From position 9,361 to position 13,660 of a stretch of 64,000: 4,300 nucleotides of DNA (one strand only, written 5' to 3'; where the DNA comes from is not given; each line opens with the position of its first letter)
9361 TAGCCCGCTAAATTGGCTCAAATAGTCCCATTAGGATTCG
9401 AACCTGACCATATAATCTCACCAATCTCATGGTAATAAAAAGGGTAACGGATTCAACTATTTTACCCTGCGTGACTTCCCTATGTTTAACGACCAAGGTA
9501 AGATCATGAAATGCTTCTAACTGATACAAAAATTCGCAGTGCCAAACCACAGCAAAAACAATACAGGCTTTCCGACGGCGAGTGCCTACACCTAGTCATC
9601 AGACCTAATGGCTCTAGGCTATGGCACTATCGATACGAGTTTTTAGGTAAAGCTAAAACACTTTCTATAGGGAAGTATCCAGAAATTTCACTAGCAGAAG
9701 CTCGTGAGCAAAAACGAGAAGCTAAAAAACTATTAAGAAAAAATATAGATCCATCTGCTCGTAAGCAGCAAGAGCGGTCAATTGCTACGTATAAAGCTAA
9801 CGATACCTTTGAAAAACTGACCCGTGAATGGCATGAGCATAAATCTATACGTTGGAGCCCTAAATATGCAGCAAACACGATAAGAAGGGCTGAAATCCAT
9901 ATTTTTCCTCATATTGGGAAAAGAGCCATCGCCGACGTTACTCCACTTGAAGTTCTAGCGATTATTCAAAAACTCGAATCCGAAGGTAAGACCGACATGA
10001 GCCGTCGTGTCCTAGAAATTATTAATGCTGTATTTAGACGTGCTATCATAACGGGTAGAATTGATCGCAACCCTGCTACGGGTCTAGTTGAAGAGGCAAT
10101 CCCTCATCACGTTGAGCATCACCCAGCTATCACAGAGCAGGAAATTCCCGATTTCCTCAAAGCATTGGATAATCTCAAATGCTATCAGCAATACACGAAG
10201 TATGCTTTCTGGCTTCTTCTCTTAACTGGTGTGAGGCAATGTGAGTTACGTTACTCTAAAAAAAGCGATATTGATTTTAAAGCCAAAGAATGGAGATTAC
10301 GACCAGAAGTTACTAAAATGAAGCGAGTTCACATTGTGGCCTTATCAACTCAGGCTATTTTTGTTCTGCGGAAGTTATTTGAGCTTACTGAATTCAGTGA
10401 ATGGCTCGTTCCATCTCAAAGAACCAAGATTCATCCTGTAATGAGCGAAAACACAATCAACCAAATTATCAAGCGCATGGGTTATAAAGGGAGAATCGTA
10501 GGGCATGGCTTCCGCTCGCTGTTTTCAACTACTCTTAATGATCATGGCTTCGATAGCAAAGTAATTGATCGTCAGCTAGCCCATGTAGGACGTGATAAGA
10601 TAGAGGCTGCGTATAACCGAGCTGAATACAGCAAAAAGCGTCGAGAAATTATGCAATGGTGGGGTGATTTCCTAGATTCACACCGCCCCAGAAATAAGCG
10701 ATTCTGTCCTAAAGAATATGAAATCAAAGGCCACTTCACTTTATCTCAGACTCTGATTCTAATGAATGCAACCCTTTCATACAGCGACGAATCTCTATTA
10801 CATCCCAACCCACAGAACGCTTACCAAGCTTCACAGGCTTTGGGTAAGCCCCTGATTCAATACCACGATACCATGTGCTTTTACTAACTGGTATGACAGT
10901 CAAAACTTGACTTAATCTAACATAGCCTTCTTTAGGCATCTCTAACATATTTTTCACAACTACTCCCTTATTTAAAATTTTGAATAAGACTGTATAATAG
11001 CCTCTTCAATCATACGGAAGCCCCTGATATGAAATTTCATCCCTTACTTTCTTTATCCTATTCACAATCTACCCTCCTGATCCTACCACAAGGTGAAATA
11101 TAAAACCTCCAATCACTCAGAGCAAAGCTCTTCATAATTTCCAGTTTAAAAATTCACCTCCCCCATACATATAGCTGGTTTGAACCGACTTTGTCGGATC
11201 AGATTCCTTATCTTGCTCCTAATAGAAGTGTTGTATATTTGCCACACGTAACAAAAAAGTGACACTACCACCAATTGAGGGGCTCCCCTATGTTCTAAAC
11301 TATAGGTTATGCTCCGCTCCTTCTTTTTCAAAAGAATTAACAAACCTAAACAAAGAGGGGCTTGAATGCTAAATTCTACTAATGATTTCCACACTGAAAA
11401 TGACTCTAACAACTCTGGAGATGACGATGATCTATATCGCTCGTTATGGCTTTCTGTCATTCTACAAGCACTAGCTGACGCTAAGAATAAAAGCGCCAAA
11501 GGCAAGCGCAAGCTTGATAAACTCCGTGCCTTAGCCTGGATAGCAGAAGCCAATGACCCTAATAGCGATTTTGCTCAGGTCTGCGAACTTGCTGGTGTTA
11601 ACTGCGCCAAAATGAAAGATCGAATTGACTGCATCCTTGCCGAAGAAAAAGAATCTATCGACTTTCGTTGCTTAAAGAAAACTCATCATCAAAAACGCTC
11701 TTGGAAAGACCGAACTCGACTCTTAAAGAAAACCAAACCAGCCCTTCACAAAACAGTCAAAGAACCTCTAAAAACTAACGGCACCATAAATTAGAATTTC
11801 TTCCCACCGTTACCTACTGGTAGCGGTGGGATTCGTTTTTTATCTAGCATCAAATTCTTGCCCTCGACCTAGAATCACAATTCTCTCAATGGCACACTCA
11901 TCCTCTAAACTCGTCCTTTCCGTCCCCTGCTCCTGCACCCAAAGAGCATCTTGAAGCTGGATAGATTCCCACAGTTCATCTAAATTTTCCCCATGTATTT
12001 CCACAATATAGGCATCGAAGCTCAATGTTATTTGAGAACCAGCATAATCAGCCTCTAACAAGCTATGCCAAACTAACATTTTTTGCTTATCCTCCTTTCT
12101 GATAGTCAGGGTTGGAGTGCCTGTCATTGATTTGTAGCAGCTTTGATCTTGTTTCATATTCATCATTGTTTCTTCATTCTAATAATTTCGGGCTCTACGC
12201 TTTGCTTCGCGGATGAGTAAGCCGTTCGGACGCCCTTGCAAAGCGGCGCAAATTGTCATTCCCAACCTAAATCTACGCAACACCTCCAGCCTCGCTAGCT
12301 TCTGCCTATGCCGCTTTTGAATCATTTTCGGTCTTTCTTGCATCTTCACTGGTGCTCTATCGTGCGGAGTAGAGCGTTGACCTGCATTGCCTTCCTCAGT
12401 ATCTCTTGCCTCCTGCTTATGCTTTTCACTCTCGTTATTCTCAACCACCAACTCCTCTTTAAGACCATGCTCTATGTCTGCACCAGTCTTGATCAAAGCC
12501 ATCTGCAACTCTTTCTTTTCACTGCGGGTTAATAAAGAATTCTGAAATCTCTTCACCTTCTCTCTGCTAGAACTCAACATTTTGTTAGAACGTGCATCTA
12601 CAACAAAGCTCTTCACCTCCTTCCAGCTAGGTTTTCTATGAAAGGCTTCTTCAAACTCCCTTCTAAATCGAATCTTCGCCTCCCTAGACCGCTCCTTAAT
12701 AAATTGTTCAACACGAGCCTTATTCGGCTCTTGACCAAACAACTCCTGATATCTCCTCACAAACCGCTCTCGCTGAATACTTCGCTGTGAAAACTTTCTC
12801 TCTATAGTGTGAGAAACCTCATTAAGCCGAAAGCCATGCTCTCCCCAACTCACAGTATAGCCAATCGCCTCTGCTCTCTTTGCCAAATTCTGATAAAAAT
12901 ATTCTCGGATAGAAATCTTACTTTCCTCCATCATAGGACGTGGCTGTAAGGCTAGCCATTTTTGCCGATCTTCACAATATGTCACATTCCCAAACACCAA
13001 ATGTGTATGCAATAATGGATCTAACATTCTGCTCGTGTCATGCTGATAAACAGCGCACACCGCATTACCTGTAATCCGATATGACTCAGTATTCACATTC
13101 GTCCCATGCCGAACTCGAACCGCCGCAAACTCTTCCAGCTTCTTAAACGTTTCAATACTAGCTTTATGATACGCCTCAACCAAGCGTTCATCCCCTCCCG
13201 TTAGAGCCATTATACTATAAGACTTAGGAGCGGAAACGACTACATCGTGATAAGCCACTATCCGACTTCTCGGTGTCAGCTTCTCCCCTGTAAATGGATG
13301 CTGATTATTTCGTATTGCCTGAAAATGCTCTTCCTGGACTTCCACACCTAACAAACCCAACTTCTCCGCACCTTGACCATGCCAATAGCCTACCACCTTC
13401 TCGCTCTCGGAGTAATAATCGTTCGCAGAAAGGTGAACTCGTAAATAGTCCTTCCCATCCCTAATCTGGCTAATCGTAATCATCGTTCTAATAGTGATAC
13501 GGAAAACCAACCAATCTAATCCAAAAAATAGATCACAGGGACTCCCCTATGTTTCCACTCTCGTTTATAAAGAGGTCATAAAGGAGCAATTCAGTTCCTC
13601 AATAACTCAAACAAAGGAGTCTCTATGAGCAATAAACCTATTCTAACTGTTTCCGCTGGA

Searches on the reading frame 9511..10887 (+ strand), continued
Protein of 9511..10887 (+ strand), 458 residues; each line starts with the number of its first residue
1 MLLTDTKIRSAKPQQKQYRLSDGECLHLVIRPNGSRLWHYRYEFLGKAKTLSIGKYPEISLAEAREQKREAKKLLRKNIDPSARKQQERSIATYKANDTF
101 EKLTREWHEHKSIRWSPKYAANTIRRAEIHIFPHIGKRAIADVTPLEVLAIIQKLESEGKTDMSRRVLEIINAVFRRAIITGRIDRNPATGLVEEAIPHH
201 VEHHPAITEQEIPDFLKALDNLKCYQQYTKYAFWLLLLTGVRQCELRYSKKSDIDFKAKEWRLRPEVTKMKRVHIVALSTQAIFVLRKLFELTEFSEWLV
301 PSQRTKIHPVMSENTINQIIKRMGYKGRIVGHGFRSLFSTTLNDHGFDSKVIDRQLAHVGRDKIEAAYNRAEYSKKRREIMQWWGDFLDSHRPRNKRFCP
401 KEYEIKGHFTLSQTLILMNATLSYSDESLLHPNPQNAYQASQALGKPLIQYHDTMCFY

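Call 108: search_dna_similar(query=window:9511-10887:+, collection=phages, mode=protein, max_rows=12)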
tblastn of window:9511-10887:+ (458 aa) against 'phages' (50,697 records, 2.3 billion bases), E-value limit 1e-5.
Records with a match: 650; places in all: 660; records where one place covers at least 80% of the query: 518.
Best place of each record, by identity: <60% 650.
By first word of the organism name: Stx2a-converting 110; Escherichia 87; Pseudomonas 43; Klebsiella 43; Acinetobacter 38; Salmonella 33; Vibrio 31; Enterobacteria 28; Rhodobacter 23; Streptococcus 18; and 45 more.
By host as written in the record: - 187; Escherichia coli 40; Rhodobacter capsulatus YW1 23; Pseudomonas aeruginosa 20; Klebsiella pneumoniae 18; Moraxella catarrhalis 17; Acinetobacter baumannii 16; Vibrio anguillarum strain BA35 10; and 208 more.
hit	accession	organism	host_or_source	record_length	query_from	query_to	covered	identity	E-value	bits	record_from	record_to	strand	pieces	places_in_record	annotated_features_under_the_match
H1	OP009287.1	Rhodobacter phage RcWata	Rhodobacter capsulatus YW1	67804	1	389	85%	40.1%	1e-77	269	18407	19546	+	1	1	tyrosine integrase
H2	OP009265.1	Rhodobacter phage RcAqua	Rhodobacter capsulatus YW1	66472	1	389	85%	40.1%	2e-77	268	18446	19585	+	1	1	tyrosine integrase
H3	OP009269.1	Rhodobacter phage RcDora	Rhodobacter capsulatus YW1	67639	1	389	85%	40.1%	2e-77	268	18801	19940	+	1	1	tyrosine integrase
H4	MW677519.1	Rhodobacter phage RcMrWorf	Rhodobacter capsulatus YW1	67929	1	389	85%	40.1%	2e-77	268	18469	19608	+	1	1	20: tyrosine integrase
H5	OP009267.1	Rhodobacter phage RcBigEagle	Rhodobacter capsulatus YW1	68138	1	389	85%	40.1%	2e-77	268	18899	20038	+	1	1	tyrosine integrase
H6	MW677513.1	Rhodobacter phage RcGingersnap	Rhodobacter capsulatus YW1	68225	1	389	85%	40.1%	2e-77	268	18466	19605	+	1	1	20: tyrosine integrase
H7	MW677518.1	Rhodobacter phage RcMcDreamy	Rhodobacter capsulatus YW1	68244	1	389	85%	40.1%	2e-77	268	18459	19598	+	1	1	20: tyrosine integrase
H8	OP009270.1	Rhodobacter phage RcExplorer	Rhodobacter capsulatus YW1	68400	1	389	85%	40.1%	2e-77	268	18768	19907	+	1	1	tyrosine integrase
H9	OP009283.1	Rhodobacter phage RcPacific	Rhodobacter capsulatus YW1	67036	1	389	85%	40.1%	2e-77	268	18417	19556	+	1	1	tyrosine integrase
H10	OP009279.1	Rhodobacter phage RcMcLean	Rhodobacter capsulatus YW1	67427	1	389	85%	40.1%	2e-77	268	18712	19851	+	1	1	tyrosine integrase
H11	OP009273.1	Rhodobacter phage RcKeef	Rhodobacter capsulatus YW1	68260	1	389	85%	40.1%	2e-77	268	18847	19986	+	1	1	tyrosine integrase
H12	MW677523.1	Rhodobacter phage RcRios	Rhodobacter capsulatus YW1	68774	1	389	85%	40.1%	2e-77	268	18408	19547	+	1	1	20: tyrosine integrase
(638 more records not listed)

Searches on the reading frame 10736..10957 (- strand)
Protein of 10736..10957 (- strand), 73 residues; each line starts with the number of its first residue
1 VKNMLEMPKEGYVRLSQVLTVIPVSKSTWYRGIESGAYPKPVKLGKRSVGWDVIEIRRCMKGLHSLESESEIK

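Call 71: search_protein_families(library=pfam, proteins=[window:10736-10957:-])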
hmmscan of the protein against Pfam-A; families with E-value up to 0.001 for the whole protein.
window:10736-10957:- (73 aa): 1 family
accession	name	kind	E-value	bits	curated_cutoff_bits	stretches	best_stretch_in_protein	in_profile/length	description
PF05930.18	Phage_AlpA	-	1e-12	48.2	21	1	12-57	3-48/51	Prophage CP4-57 regulatory protein (AlpA)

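Call 81: search_protein_families(library=ncbifam, proteins=[window:10736-10957:-], max_evalue=0.001)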
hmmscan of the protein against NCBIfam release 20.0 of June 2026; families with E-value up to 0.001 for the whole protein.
window:10736-10957:- (73 aa): 0 families

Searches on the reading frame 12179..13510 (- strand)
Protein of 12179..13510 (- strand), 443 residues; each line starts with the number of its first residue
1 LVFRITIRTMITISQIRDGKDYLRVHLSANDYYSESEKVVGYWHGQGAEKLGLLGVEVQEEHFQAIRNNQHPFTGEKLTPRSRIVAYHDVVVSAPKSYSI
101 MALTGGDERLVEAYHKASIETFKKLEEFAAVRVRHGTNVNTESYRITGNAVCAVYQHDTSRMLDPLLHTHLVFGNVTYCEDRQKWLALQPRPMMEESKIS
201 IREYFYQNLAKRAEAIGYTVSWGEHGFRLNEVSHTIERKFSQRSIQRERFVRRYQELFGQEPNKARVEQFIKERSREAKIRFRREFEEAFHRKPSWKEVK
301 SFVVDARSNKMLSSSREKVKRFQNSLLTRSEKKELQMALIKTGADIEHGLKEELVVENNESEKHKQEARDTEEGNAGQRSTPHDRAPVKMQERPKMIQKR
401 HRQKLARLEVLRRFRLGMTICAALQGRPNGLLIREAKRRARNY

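Call 10: search_protein_families(library=pfam, proteins=[window:12179-13510:-])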
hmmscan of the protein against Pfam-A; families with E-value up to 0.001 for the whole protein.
window:12179-13510:- (443 aa): 1 family
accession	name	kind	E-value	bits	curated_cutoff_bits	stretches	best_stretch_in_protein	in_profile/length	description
PF08751.17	TrwC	-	1.8e-56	192.3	25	1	18-289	3-278/286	TrwC relaxase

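Call 81: search_protein_families(library=ncbifam, proteins=[window:12179-13510:-], max_evalue=0.001)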
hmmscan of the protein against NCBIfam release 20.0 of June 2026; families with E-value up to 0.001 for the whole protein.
window:12179-13510:- (443 aa): 5 families
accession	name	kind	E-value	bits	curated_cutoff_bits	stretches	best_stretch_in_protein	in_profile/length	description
NF041492.1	MobF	equivalog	2.6e-46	158.6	100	1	10-284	1-283/299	MobF family relaxase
TIGR02686.1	relax_trwC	domain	1.8e-38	132.7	145.5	1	28-251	7-241/286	conjugative relaxase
TIGR02760.1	TraI_TIGR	equivalog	1.3e-36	125.6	929.85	1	10-248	1-254/1960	conjugative transfer relaxase/helicase TraI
NF010263.0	PRK13709.1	equivalog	2.1e-35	121.5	2212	1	10-245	1-239/1752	conjugative transfer relaxase/helicase TraI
NF011300.0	PRK14712.1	equivalog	2.5e-05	21.7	2486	1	146-227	2-90/1623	conjugative transfer relaxase/helicase TraI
